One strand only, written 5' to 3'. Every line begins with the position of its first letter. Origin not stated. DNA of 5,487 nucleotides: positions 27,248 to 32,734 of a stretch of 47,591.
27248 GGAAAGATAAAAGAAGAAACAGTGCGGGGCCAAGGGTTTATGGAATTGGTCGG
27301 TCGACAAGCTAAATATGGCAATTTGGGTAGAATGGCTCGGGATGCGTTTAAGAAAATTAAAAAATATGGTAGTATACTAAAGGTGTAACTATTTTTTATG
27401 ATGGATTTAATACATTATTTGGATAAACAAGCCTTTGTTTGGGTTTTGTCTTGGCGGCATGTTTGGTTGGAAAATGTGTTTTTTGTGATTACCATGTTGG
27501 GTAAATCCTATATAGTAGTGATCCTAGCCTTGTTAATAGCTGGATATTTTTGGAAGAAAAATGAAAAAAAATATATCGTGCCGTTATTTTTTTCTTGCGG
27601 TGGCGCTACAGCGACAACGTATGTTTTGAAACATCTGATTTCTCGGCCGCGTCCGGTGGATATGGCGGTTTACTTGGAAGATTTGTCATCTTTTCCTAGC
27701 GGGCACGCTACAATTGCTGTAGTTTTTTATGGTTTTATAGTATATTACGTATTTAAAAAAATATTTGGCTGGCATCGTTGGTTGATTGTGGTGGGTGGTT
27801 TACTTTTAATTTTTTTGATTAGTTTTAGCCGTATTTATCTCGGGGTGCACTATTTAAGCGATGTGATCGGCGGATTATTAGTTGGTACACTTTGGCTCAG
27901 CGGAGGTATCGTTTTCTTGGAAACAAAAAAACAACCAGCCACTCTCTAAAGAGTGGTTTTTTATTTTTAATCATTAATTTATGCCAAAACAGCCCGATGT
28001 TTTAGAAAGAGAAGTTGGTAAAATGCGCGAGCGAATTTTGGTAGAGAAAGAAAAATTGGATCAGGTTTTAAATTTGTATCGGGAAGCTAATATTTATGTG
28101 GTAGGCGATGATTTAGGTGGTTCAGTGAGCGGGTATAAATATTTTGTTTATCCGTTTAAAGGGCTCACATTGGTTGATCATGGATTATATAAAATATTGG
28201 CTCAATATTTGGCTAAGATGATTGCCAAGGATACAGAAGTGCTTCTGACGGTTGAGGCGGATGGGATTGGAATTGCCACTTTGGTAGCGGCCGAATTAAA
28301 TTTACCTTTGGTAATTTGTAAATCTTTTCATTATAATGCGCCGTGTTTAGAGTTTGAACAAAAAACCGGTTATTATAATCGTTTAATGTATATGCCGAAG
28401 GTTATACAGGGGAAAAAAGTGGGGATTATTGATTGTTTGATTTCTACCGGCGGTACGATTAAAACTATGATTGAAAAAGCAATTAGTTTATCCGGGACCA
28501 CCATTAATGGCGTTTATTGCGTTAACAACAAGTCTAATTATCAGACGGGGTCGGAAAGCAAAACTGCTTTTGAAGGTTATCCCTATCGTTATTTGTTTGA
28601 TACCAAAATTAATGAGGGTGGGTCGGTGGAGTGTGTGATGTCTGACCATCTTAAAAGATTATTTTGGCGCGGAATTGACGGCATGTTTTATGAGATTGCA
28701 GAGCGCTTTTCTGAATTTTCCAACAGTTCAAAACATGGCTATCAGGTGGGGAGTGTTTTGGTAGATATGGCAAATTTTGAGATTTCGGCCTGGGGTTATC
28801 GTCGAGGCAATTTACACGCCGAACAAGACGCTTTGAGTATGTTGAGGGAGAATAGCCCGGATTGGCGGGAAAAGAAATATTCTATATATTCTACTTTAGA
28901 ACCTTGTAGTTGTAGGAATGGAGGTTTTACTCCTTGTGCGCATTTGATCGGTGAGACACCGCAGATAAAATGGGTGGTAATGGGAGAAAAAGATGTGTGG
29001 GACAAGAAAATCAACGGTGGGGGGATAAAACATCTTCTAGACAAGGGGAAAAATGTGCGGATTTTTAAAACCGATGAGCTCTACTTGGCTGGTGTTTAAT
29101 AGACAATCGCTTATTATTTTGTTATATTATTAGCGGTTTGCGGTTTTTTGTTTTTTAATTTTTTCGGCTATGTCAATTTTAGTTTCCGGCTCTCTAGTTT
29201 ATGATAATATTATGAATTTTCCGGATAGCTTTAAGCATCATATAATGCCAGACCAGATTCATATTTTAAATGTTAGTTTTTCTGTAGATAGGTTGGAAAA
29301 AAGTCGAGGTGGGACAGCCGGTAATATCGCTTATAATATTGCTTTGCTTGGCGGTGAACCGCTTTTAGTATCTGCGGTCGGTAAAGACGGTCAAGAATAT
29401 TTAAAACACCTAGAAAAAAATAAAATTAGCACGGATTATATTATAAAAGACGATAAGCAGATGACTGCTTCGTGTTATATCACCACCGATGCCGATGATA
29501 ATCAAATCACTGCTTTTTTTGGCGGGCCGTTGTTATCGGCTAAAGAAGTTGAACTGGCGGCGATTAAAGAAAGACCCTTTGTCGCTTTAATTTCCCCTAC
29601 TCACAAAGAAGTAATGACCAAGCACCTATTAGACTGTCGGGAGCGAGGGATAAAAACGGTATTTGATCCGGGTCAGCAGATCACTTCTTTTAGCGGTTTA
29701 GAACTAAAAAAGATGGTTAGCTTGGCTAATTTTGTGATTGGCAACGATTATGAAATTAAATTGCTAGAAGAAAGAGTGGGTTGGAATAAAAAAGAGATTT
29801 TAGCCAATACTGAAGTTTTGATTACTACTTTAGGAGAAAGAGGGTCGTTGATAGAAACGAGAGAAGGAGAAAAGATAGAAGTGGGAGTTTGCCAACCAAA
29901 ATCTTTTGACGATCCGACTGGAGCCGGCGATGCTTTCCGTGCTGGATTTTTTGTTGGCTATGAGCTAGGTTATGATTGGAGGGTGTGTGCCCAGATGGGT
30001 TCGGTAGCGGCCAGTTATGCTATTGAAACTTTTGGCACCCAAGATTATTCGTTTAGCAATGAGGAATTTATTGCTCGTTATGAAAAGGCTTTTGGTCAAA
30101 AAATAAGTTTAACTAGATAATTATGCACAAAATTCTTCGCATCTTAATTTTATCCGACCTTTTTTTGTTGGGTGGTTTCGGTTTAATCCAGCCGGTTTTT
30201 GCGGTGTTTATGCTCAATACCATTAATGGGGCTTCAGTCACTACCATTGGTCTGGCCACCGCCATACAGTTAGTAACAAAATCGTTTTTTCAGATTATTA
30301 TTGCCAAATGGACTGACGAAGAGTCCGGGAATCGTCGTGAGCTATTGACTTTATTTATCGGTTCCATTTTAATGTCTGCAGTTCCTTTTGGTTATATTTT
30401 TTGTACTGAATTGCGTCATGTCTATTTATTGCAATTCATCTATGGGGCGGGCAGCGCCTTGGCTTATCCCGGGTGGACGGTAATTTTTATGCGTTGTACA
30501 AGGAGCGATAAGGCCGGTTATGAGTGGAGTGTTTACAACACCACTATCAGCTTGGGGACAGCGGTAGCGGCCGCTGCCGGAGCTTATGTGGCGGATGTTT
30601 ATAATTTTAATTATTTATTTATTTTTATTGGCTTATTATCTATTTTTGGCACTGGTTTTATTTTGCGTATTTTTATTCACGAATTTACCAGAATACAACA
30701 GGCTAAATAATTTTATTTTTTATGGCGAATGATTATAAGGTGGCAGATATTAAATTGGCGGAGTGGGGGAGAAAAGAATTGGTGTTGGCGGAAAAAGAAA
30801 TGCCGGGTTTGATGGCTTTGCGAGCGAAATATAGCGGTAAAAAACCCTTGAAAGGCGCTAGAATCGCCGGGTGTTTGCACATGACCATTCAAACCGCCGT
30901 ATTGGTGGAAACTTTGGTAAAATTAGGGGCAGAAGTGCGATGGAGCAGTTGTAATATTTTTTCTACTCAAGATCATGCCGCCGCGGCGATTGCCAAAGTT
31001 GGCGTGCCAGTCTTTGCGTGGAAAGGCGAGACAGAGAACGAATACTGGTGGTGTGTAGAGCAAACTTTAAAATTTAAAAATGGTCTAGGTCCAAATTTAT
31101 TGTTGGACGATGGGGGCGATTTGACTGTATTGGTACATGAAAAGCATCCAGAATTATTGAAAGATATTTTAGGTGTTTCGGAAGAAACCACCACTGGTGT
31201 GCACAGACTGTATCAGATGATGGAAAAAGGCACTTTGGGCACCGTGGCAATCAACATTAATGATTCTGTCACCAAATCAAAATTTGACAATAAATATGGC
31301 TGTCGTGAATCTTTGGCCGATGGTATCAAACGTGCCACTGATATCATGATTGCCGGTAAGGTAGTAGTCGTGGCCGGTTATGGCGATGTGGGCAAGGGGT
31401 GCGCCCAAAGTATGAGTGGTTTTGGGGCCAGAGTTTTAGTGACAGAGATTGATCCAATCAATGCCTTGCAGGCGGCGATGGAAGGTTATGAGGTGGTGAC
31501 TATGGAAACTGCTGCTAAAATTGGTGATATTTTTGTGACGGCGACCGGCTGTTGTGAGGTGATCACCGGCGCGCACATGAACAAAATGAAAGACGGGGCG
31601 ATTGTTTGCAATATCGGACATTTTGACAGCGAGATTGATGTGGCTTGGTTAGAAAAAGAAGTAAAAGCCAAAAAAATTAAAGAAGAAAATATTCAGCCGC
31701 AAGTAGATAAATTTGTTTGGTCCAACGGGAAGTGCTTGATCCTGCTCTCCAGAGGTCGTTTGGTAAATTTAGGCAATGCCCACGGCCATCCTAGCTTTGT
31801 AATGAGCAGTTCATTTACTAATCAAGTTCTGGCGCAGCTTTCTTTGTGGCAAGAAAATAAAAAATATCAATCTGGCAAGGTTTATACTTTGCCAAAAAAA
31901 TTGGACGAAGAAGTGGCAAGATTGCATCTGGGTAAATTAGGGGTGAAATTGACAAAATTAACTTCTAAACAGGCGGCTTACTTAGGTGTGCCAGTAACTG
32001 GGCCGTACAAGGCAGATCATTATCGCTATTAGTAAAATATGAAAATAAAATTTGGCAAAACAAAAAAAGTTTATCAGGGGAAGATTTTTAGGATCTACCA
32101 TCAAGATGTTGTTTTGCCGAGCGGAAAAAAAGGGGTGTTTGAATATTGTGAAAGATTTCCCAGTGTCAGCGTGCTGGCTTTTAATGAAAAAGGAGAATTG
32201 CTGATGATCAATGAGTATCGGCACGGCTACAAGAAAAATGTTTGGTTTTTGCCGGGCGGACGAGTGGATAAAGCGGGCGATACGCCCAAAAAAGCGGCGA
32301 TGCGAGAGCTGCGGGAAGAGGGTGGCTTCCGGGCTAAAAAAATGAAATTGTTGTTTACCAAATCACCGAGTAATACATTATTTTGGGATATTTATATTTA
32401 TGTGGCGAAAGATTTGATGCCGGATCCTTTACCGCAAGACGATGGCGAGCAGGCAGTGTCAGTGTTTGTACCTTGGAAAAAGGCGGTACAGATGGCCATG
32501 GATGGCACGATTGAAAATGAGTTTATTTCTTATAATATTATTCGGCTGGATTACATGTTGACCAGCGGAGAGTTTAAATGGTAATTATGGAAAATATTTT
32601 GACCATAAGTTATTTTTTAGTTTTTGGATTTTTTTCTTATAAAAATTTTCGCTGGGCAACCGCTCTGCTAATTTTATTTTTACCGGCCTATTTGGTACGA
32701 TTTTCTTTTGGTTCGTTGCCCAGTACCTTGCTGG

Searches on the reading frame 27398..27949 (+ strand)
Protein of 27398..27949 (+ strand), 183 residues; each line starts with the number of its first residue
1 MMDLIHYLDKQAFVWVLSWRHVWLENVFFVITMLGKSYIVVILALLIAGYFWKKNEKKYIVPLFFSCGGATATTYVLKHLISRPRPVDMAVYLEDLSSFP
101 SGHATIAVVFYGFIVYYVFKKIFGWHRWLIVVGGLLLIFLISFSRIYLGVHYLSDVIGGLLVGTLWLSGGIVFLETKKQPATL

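Call 10: search_protein_families(library=pfam, proteins=[window:27398-27949:+], max_evalue=0.001)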
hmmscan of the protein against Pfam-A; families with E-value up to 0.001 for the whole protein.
window:27398-27949:+ (183 aa): 3 families
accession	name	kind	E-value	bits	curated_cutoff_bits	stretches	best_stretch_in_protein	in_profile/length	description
PF01569.27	PAP2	-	9.4e-23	80.8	27.2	1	61-171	3-122/130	PAP2 superfamily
PF14378.12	PAP2_3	-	4.1e-09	36.9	27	1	94-165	122-186/190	PAP2 superfamily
PF14360.12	PAP2_C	-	5.7e-05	24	27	1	101-165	8-67/74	PAP2 superfamily C-terminal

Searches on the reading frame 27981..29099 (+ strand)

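Call 11: search_protein_families(library=pfam, proteins=[window:27981-29099:+], max_evalue=0.001)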
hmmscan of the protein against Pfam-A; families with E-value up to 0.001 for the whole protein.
window:27981-29099:+ (372 aa): 3 families
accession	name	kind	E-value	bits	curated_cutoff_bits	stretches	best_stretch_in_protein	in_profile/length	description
PF00383.29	dCMP_cyt_deam_1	-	1.5e-07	31.7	25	1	237-335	8-101/102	Cytidine and deoxycytidylate deaminase zinc-binding region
PF18785.7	Inv-AAD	-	3.1e-07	30.7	26.5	1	257-357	1-112/129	Invertebrate-AID/APOBEC-deaminase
PF00156.33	Pribosyltran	-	2e-06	27.6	26.3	1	72-165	18-108/158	Phosphoribosyl transferase domain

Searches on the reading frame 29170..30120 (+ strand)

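Call 11: search_protein_families(library=pfam, proteins=[window:29170-30120:+], max_evalue=0.001)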
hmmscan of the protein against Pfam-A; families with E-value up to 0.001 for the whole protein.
window:29170-30120:+ (316 aa): 1 family
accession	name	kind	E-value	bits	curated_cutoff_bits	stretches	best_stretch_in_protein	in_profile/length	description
PF00294.29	PfkB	-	1.3e-39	136.7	25.8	1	34-292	24-297/302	pfkB family carbohydrate kinase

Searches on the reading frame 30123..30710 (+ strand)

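Call 101: search_protein_families(library=pfam, proteins=[window:30123-30710:+], max_evalue=0.001)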
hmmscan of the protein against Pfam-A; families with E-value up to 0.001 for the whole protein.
window:30123-30710:+ (195 aa): 1 family
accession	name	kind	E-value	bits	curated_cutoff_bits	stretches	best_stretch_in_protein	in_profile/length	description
PF07690.21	MFS_1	-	2.6e-18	66.5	33.4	1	13-180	6-168/347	Major Facilitator Superfamily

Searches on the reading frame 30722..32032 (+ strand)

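Call 11: search_protein_families(library=pfam, proteins=[window:30722-32032:+], max_evalue=0.001)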
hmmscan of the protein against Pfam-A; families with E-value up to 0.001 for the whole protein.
window:30722-32032:+ (436 aa): 5 families
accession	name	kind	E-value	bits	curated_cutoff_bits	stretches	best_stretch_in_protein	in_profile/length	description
PF05221.23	AdoHcyase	-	1e-137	458.7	25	2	4-140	1-138/299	S-adenosyl-L-homocysteine hydrolase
PF00670.27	AdoHcyase_NAD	-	6.7e-79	264.1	27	1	190-355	1-162/162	S-adenosyl-L-homocysteine hydrolase, NAD binding domain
PF02826.25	2-Hacid_dh_C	-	1.1e-08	35.1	25.1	1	209-300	33-128/178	D-isomer specific 2-hydroxyacid dehydrogenase, NAD binding domain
PF07991.19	KARI_N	-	0.00011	22.3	20.6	1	210-273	2-66/165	Acetohydroxy acid isomeroreductase, NADPH-binding domain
PF02254.24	TrkA_N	-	0.00096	19.9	23.8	0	215-262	1-48/116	TrkA-N domain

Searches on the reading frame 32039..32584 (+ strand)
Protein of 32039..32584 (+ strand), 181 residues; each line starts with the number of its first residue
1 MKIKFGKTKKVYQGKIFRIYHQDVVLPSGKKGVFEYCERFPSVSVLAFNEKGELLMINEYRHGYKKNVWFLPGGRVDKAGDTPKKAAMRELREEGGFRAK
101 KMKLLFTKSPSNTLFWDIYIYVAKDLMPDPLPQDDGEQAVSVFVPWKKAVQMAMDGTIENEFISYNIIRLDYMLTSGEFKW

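Call 101: search_protein_families(library=pfam, proteins=[window:32039-32584:+], max_evalue=0.001)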
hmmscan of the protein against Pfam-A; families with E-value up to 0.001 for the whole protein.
window:32039-32584:+ (181 aa): 1 family
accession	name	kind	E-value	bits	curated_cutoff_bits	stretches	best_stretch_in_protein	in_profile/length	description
PF00293.34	NUDIX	-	5.3e-17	62.5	21.1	1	40-151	3-119/134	NUDIX domain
